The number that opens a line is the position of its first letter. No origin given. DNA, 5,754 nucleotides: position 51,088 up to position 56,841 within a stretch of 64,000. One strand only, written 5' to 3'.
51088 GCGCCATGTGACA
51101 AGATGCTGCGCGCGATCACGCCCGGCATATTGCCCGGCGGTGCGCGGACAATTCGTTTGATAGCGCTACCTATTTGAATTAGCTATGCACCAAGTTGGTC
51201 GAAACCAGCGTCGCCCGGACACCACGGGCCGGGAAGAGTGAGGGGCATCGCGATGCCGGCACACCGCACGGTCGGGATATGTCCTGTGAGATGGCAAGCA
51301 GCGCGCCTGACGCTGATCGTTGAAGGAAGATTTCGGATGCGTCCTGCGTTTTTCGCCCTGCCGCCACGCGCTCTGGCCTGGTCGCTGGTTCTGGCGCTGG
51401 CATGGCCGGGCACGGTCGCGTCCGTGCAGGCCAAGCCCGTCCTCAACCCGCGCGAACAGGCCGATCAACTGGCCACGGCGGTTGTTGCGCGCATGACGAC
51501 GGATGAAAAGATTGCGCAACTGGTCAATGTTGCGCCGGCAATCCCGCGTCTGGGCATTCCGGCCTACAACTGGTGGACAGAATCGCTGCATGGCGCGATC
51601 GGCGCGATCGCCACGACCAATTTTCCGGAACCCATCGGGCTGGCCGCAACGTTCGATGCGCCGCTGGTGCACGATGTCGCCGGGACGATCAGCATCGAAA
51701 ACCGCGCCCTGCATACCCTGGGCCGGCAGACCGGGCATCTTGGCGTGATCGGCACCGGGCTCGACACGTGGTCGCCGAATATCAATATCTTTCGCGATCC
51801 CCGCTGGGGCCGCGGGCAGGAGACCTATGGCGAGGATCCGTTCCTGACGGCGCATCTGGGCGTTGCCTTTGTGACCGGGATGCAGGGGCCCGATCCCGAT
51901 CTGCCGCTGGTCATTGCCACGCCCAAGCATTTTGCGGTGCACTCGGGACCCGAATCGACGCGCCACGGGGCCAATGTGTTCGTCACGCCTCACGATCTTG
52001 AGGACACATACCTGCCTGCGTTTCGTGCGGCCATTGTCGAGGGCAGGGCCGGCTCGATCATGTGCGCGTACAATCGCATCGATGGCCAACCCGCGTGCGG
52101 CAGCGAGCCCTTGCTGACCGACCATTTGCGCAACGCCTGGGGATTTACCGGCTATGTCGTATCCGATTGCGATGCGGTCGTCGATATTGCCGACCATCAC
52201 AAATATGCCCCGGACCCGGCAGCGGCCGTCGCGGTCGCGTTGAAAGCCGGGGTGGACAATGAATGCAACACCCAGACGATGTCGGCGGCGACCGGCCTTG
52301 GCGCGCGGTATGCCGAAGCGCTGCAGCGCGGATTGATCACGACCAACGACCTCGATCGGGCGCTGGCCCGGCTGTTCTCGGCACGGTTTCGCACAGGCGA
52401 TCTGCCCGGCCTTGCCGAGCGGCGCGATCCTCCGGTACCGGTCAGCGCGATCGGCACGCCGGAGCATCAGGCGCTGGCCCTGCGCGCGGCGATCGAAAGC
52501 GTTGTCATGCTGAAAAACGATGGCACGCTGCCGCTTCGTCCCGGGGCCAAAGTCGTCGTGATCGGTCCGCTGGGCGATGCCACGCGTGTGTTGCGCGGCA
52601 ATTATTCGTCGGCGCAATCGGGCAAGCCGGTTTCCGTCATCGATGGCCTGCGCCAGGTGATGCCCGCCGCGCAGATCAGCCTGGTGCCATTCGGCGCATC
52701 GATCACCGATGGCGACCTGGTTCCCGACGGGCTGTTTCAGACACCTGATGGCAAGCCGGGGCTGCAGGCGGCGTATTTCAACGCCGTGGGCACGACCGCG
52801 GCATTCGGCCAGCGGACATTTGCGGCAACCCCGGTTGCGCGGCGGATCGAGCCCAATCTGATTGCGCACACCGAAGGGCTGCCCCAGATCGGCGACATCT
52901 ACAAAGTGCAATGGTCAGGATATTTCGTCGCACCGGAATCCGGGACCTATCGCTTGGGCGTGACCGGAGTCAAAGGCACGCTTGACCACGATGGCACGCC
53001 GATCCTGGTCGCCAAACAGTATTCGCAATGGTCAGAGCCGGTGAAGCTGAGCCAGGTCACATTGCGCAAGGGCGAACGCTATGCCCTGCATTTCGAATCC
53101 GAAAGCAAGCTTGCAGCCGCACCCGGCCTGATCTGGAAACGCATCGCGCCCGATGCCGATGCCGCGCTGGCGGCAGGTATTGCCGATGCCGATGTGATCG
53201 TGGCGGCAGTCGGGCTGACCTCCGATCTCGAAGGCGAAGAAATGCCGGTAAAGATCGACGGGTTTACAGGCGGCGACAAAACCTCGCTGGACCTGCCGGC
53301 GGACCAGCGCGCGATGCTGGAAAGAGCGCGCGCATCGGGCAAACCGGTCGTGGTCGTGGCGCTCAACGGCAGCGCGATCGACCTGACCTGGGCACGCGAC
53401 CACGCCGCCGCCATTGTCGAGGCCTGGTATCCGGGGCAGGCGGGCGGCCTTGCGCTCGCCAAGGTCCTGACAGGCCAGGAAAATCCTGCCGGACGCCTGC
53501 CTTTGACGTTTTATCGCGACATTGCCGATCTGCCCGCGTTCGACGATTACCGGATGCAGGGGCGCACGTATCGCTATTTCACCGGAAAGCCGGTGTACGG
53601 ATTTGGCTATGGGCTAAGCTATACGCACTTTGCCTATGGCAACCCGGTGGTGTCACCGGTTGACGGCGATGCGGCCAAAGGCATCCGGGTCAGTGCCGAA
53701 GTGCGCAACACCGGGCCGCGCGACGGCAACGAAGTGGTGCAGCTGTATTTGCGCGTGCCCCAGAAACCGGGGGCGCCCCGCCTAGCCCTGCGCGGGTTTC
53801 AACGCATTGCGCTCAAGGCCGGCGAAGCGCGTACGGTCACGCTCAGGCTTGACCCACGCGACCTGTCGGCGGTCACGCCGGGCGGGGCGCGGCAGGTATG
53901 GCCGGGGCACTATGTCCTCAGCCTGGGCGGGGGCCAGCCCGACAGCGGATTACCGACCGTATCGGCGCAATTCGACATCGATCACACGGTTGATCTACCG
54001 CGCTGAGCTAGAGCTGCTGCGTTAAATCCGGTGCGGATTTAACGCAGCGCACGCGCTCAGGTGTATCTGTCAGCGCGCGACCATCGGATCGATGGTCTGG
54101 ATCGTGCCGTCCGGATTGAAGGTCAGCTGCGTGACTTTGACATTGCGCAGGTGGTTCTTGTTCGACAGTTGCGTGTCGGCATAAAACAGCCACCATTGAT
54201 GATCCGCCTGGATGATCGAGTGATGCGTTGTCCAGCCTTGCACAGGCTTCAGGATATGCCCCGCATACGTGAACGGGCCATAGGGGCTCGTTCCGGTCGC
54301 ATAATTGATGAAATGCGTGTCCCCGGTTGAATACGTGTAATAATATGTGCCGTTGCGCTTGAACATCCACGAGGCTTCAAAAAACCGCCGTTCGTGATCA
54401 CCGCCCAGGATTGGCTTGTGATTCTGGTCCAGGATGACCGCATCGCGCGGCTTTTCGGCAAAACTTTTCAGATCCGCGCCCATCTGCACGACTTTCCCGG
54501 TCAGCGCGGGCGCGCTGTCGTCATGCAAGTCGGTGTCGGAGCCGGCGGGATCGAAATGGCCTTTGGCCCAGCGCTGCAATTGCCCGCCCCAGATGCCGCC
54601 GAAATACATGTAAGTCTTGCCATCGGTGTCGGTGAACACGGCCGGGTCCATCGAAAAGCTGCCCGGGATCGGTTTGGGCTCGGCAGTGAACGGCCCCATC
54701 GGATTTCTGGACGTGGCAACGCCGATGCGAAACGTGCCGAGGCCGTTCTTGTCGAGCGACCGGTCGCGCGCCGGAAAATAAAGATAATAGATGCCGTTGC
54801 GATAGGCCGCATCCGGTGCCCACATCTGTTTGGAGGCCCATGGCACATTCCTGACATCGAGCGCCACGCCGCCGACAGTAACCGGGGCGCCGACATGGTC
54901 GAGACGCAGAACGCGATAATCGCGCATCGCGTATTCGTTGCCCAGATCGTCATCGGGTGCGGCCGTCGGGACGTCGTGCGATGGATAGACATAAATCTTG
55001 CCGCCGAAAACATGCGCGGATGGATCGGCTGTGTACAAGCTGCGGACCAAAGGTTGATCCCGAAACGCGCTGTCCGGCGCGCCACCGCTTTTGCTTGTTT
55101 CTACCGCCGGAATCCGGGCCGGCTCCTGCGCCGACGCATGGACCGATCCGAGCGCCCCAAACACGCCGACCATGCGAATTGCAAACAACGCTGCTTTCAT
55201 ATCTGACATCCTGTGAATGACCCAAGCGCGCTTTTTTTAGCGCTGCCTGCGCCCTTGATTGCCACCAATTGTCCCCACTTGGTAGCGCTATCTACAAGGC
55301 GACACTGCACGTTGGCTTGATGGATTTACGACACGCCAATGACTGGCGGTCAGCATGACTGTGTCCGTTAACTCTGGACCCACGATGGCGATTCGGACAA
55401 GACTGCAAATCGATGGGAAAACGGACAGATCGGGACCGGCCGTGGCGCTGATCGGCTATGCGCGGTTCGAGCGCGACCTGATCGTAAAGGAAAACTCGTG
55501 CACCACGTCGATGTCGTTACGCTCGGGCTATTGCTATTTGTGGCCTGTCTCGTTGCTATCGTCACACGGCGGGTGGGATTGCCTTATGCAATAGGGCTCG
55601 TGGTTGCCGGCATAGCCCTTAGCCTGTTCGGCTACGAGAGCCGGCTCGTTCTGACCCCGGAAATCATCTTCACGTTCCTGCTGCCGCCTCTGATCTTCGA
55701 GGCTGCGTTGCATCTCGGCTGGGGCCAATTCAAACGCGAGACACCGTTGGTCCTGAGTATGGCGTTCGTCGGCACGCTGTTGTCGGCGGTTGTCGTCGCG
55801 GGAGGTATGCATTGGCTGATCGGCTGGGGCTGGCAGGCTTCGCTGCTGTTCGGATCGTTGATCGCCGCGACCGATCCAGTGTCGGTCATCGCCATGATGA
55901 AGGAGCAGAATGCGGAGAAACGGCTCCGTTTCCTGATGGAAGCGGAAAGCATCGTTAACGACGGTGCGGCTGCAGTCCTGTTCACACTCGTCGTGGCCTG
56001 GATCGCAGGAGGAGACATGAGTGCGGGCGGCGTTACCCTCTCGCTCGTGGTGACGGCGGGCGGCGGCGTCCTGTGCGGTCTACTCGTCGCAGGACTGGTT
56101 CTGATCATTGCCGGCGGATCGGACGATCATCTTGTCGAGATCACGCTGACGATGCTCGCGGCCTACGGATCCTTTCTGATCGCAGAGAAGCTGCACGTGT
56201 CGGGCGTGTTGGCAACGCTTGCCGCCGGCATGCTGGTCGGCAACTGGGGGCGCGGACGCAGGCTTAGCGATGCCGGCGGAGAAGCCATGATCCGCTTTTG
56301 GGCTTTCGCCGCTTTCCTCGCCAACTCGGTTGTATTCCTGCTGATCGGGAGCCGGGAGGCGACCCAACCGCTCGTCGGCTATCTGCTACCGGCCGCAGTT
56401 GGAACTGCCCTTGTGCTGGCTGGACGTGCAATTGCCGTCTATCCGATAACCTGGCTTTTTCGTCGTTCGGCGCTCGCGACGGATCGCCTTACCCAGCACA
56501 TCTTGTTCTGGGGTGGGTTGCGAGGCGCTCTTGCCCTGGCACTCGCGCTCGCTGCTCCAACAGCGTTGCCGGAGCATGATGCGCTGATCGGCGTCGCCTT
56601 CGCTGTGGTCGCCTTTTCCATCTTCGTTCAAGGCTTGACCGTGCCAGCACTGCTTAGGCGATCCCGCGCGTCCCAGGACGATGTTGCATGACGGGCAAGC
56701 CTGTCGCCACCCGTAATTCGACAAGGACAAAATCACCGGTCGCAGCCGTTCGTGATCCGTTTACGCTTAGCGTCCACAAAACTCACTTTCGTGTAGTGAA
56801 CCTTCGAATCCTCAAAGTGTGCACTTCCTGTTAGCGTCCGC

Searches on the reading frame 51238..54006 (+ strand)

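Call 59: search_protein_families(library=pfam, proteins=[window:51238-54006:+], max_evalue=0.00001)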
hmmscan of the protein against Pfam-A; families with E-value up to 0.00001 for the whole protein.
window:51238-54006:+ (922 aa): 4 families
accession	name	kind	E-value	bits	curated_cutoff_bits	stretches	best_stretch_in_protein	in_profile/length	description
PF01915.27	Glyco_hydro_3_C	-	2.7e-48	165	31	1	422-795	1-200/200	Glycosyl hydrolase family 3 C-terminal domain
PF00933.27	Glyco_hydro_3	-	5.6e-47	161.1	27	1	88-381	44-315/316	Glycosyl hydrolase family 3 N terminal domain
PF14310.12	Fn3-like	-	2.7e-16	59.9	25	1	832-898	1-69/71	Fibronectin type III-like domain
PF07691.17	PA14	-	1.5e-06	28.6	24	1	546-620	37-117/147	PA14 domain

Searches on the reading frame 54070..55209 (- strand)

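Call 59: search_protein_families(library=pfam, proteins=[window:54070-55209:-], max_evalue=0.00001)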
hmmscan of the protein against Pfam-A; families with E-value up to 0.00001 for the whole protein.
window:54070-55209:- (379 aa): 1 family
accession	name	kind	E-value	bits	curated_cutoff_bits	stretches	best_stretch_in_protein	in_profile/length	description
PF04616.20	Glyco_hydro_43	-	2e-27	96.7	32.2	1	118-370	55-288/288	Glycosyl hydrolases family 43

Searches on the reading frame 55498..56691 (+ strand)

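Call 61: search_protein_families(library=pfam, proteins=[window:55498-56691:+], max_evalue=0.0001)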
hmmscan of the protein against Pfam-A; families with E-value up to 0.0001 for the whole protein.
window:55498-56691:+ (397 aa): 1 family
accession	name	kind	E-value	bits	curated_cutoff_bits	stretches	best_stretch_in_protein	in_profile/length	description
PF00999.27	Na_H_Exchanger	-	1.7e-66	225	26.2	1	14-387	2-374/375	Sodium/hydrogen exchanger, transmembrane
